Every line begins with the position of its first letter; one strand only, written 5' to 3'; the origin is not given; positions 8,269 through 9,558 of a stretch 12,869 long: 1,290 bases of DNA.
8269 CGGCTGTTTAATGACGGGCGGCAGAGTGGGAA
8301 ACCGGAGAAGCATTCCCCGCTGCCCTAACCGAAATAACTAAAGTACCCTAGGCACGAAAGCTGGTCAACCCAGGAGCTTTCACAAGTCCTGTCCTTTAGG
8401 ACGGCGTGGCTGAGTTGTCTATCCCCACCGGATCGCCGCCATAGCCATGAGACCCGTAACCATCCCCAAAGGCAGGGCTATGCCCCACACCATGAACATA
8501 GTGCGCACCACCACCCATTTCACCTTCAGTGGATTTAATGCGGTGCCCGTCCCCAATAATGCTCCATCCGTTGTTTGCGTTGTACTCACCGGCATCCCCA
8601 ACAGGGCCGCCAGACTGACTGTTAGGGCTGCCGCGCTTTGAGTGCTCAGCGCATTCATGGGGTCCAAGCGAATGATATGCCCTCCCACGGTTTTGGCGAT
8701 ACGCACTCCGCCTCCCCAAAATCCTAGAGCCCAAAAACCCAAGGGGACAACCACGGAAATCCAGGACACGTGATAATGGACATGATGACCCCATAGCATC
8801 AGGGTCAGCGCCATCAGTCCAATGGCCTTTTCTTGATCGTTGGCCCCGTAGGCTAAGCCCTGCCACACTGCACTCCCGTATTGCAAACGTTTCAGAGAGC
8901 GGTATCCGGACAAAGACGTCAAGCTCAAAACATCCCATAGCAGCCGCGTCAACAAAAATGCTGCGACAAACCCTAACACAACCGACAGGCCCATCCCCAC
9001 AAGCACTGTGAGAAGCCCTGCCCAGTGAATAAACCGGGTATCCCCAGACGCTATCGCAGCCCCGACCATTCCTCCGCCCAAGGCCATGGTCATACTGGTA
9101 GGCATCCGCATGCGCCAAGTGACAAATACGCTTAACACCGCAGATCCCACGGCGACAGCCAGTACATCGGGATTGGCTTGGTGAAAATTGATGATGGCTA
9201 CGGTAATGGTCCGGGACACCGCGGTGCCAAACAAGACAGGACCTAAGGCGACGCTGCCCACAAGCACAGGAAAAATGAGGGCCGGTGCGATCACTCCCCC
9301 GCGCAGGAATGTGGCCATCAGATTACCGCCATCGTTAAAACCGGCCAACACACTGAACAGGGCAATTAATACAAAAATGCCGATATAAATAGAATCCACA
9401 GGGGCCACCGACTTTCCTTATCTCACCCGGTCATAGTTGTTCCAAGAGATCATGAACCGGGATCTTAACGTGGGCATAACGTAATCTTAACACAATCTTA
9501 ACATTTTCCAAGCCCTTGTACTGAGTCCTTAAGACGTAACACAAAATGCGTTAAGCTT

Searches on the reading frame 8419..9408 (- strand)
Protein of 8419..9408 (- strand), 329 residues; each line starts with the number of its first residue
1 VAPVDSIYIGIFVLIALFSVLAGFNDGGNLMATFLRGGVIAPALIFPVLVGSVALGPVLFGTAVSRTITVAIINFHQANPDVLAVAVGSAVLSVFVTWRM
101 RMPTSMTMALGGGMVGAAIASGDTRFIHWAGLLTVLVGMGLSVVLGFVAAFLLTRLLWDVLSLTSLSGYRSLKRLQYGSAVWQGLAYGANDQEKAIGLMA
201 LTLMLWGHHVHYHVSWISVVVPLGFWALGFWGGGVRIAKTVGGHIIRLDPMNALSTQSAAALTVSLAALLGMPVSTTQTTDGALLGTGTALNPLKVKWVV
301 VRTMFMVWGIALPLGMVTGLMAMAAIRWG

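Call 5: search_protein_families(library=pfam, proteins=[window:8419-9408:-], max_evalue=0.01)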
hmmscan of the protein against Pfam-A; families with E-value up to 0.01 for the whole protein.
window:8419-9408:- (329 aa): 1 family
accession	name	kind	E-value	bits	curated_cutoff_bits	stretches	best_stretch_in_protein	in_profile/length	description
PF01384.25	PHO4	-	1.4e-47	162.8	33.7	1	23-318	2-349/350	Phosphate transporter family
